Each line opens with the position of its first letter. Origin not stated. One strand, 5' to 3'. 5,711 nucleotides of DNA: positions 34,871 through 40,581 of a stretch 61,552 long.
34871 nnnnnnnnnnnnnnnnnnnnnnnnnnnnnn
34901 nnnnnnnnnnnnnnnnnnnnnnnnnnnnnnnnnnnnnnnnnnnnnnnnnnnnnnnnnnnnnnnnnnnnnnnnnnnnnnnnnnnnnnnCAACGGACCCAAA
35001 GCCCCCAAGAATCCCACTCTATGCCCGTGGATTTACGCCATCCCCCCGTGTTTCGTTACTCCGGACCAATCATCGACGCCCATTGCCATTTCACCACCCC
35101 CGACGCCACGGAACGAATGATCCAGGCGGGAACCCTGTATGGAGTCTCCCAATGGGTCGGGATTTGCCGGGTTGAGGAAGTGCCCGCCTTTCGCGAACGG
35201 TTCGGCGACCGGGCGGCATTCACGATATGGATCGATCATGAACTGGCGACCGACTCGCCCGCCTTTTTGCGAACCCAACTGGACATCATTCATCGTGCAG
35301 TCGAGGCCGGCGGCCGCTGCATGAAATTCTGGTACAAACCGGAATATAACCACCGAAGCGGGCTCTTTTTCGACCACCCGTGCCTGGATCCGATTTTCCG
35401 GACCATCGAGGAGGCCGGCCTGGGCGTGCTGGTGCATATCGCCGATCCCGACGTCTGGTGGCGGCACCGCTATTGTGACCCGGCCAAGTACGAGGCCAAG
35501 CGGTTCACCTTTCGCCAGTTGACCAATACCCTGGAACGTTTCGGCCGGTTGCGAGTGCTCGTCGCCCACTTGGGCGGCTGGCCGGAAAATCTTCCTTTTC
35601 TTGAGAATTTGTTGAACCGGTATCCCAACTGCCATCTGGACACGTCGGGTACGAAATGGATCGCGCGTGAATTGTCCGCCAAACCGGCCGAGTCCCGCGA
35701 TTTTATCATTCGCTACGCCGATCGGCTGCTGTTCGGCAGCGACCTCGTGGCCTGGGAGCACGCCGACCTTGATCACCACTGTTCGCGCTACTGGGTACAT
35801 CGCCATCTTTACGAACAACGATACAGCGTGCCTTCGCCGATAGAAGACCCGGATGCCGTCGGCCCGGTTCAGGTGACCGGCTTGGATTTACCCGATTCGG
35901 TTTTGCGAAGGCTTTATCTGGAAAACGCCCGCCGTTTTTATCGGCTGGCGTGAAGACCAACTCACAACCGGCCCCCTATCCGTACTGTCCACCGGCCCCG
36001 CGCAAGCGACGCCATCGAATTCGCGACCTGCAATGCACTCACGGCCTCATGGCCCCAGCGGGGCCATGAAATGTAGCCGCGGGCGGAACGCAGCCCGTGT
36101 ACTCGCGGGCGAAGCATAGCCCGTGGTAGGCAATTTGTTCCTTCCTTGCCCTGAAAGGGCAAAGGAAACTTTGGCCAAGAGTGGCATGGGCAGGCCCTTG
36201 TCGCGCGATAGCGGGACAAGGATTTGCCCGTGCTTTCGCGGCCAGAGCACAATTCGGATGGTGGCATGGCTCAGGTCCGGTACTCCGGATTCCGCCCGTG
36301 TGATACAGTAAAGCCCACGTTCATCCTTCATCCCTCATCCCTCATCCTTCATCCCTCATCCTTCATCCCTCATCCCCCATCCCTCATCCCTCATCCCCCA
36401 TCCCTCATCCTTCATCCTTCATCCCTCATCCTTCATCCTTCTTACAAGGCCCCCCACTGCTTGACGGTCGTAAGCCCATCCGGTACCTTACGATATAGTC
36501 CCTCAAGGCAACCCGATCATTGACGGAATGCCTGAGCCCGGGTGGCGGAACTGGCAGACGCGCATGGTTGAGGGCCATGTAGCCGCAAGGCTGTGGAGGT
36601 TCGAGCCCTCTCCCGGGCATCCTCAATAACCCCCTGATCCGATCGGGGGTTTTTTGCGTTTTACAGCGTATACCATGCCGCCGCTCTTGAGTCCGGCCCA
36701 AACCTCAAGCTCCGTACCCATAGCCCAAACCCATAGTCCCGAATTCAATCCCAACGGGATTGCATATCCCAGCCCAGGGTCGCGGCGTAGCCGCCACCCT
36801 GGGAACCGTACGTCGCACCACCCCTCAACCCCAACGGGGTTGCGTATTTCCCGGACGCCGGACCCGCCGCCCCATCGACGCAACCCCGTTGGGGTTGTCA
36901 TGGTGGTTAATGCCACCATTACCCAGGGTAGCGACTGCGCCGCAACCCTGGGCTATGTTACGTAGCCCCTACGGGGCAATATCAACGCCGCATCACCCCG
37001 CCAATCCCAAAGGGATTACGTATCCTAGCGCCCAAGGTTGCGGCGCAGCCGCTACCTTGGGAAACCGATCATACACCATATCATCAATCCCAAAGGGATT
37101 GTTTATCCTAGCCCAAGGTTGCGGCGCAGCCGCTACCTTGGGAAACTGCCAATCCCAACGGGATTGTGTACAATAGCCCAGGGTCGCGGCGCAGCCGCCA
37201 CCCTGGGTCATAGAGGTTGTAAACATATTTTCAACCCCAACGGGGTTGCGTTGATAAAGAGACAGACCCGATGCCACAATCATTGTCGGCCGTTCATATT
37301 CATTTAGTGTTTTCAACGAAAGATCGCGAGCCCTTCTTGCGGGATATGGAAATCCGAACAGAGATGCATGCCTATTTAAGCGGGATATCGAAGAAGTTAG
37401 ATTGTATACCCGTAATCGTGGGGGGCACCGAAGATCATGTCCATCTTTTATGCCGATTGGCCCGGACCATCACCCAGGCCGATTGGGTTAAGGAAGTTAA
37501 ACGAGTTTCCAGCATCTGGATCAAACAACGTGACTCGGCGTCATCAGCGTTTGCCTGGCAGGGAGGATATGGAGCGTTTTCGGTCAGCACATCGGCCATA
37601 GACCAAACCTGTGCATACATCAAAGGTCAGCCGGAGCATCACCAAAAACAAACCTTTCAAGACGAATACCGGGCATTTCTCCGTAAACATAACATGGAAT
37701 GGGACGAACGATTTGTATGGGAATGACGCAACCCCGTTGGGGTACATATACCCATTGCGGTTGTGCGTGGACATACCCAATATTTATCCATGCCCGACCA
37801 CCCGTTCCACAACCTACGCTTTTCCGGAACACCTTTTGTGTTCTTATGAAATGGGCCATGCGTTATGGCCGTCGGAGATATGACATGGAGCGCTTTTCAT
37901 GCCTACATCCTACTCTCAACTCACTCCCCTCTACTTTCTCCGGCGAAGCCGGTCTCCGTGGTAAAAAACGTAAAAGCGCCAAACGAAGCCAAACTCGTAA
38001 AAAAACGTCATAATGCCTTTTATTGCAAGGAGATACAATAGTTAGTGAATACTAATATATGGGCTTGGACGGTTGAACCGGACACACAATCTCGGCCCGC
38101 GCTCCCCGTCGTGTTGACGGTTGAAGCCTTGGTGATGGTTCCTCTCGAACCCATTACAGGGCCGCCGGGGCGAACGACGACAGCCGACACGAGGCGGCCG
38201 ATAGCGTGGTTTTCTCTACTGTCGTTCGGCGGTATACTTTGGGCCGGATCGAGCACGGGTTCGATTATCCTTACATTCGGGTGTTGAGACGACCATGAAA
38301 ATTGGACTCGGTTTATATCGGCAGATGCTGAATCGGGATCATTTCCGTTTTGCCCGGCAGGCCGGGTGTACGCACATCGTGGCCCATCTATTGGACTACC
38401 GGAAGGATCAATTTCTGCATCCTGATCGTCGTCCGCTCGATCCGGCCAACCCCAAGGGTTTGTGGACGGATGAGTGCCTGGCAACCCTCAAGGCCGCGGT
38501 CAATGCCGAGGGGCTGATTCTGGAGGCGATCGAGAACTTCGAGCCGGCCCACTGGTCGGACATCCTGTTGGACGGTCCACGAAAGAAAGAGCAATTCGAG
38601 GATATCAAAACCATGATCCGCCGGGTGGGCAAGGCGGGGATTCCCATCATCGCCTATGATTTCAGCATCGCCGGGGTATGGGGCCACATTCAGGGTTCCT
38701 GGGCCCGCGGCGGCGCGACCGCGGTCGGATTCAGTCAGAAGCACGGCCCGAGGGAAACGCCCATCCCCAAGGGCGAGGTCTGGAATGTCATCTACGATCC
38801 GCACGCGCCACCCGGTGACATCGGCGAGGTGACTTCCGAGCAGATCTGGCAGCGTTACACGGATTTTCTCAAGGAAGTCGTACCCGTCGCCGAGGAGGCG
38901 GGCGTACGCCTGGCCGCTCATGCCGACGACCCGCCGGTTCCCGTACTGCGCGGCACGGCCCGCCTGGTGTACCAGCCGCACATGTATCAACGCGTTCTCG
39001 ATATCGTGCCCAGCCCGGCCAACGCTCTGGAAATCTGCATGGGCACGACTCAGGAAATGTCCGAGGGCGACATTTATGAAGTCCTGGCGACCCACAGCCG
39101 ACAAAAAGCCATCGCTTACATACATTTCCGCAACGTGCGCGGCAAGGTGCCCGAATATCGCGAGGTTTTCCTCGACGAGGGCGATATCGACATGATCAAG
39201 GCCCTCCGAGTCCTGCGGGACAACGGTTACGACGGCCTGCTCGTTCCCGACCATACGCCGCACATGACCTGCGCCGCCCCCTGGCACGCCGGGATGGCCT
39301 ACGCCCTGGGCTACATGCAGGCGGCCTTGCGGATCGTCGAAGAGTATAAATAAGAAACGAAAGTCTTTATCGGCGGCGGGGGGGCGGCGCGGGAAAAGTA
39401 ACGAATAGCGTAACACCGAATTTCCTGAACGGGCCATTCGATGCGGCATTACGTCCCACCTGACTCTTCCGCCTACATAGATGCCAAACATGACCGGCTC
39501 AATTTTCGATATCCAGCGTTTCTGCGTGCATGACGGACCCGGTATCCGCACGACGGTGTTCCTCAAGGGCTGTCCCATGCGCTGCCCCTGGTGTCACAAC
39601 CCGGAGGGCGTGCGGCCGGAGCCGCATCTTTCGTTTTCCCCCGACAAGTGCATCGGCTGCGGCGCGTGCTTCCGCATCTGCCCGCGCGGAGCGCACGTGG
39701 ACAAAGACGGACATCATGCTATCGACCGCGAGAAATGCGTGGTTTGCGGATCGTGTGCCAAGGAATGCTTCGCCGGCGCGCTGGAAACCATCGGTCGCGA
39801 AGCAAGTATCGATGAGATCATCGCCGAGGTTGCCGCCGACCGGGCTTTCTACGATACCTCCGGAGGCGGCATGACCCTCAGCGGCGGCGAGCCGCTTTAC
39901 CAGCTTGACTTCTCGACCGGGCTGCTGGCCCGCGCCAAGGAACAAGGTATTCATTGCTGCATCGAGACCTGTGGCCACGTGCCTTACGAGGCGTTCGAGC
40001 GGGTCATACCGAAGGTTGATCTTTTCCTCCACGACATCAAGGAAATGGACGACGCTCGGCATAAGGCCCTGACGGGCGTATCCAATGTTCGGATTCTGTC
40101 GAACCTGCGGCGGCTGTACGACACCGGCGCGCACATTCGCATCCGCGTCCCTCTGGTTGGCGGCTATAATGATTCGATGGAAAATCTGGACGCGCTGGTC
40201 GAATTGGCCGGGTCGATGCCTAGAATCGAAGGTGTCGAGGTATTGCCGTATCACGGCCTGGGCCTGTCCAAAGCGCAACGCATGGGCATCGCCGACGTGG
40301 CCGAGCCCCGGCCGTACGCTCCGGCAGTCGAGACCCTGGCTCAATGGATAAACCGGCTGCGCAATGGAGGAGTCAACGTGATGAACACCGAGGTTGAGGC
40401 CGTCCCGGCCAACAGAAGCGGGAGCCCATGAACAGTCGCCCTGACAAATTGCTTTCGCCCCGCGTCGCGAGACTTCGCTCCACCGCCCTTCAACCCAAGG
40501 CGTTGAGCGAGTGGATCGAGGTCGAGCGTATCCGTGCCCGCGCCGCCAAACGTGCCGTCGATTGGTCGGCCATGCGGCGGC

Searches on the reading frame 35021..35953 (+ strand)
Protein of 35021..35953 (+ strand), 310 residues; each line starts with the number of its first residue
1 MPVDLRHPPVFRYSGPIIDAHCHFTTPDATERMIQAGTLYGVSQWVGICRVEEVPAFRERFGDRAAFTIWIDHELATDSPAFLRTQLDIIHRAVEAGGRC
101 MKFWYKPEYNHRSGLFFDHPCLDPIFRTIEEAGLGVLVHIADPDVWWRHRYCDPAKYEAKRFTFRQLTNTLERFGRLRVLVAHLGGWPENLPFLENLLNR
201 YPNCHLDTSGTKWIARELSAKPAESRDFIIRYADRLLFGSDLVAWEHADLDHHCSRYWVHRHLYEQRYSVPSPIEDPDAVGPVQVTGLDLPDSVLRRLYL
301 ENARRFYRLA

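Call 7: search_protein_families(library=pfam, proteins=[window:35021-35953:+], max_evalue=0.001)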
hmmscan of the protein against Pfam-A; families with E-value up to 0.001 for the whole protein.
window:35021-35953:+ (310 aa): 1 family
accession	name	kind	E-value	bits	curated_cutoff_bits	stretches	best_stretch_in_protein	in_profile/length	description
PF04909.20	Amidohydro_2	-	9.1e-21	75.3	26.4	1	94-309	102-289/289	Amidohydrolase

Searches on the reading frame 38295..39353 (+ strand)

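Call 7: search_protein_families(library=pfam, proteins=[window:38295-39353:+], max_evalue=0.001)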
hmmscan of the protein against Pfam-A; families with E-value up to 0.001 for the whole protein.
window:38295-39353:+ (352 aa): 2 families
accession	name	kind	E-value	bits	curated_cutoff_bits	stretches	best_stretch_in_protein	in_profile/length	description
PF03786.19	UxuA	-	8.4e-45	153.5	23.7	2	177-325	173-323/352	D-mannonate dehydratase (UxuA)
PF01261.30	AP_endonuc_2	-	2.4e-13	50.8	31.1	1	18-335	2-240/249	Xylose isomerase-like TIM barrel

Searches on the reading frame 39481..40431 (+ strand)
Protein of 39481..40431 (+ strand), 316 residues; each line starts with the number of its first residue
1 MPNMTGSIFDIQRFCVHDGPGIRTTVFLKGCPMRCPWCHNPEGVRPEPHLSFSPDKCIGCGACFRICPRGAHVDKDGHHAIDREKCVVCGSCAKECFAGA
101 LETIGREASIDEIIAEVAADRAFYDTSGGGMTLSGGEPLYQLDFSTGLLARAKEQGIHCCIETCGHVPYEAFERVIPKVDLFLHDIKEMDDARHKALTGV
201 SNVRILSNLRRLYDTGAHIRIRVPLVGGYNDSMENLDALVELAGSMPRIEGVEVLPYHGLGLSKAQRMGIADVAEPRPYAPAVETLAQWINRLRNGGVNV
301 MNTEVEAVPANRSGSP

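Call 52: search_protein_families(library=pfam, proteins=[window:39481-40431:+], max_evalue=0.01)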
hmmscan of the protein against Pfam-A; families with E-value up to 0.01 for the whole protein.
window:39481-40431:+ (316 aa): 12 families
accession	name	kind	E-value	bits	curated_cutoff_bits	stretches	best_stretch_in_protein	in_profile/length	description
PF04055.27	Radical_SAM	-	1e-17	65.2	29.5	1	96-235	14-161/166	Radical SAM superfamily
PF13353.11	Fer4_12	-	6.1e-12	46.5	22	2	18-48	2-32/137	4Fe-4S single cluster domain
PF00037.32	Fer4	-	3.5e-11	42.9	21.1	2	52-71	3-22/24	4Fe-4S binding domain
PF12837.12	Fer4_6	-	5.4e-09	36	25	2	52-71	4-23/24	4Fe-4S binding domain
PF12838.12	Fer4_7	-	1.7e-07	32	27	2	56-100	1-52/52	4Fe-4S dicluster domain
PF13187.11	Fer4_9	-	4.9e-07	30.1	27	1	56-100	1-51/52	4Fe-4S dicluster domain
PF14697.11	Fer4_21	-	5.7e-07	30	35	1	55-96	6-51/59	4Fe-4S dicluster domain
PF13237.11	Fer4_10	-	1.1e-06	28.9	25.5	1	51-96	3-52/53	4Fe-4S dicluster domain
PF12797.12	Fer4_2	-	9.8e-06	25.7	24.5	1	49-68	2-21/22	4Fe-4S binding domain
PF12800.12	Fer4_4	-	0.00042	20.9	24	1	54-70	1-17/17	4Fe-4S binding domain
PF13459.11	Fer4_15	-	0.0016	19.5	22.4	0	55-79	6-30/66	4Fe-4S single cluster domain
PF12798.12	Fer4_3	-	0.0053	18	27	1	57-71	1-15/15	4Fe-4S binding domain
